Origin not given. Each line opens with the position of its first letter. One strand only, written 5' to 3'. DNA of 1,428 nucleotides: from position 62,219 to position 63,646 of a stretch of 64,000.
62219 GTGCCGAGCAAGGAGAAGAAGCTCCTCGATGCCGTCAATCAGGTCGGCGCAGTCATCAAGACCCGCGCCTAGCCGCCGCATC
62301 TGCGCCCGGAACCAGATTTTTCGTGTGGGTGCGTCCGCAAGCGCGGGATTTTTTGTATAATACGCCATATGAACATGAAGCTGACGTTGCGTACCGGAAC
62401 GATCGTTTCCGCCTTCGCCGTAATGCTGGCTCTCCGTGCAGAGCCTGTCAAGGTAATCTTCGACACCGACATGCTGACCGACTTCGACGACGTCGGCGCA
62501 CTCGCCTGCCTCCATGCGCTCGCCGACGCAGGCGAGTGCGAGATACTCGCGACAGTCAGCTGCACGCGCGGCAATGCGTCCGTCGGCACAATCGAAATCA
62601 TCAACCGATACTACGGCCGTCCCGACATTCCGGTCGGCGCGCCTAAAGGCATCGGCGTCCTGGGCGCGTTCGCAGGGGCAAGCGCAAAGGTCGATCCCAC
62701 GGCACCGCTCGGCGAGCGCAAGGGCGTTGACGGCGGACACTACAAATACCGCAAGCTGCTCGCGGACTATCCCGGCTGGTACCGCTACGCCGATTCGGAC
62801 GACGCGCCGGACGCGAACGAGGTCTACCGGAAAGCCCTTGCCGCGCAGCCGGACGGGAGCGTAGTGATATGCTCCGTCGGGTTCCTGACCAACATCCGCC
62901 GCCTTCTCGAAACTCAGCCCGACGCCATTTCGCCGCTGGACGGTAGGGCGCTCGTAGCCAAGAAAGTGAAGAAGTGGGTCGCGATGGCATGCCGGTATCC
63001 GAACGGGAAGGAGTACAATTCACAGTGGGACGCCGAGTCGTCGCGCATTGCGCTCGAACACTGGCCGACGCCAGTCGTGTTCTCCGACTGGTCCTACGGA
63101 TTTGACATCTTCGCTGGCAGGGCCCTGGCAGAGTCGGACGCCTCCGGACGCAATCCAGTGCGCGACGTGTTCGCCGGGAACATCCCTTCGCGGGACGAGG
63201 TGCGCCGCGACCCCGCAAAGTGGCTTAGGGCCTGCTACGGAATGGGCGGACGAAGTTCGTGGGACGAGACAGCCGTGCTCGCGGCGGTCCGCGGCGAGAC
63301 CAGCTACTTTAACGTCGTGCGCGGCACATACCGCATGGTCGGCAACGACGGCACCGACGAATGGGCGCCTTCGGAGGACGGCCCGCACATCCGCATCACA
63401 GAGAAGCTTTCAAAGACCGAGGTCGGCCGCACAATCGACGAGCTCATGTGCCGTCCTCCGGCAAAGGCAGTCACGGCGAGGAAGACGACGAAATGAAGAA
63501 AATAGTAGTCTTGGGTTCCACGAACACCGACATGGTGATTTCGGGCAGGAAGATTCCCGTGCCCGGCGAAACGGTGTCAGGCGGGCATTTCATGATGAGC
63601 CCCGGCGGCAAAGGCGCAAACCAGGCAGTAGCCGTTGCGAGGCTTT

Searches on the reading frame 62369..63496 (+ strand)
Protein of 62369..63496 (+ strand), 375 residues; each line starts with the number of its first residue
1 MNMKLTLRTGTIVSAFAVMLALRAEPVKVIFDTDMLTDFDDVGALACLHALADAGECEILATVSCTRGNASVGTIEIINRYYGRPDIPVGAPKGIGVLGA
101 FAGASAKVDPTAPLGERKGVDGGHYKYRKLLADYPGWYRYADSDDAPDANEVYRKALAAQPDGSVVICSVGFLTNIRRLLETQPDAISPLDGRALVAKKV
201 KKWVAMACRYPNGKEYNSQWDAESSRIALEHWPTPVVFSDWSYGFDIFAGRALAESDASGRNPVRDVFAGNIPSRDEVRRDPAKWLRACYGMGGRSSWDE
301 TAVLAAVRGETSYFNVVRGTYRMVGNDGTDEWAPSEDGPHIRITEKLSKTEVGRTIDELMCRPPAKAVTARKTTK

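Call 44: search_protein_families(library=pfam, proteins=[window:62369-63496:+], max_evalue=0.00001)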
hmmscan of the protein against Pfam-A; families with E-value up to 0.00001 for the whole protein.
window:62369-63496:+ (375 aa): 1 family
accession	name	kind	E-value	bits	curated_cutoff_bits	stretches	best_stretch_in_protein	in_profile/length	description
PF01156.24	IU_nuc_hydro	-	2e-13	51.1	34.2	1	29-310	1-248/297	Inosine-uridine preferring nucleoside hydrolase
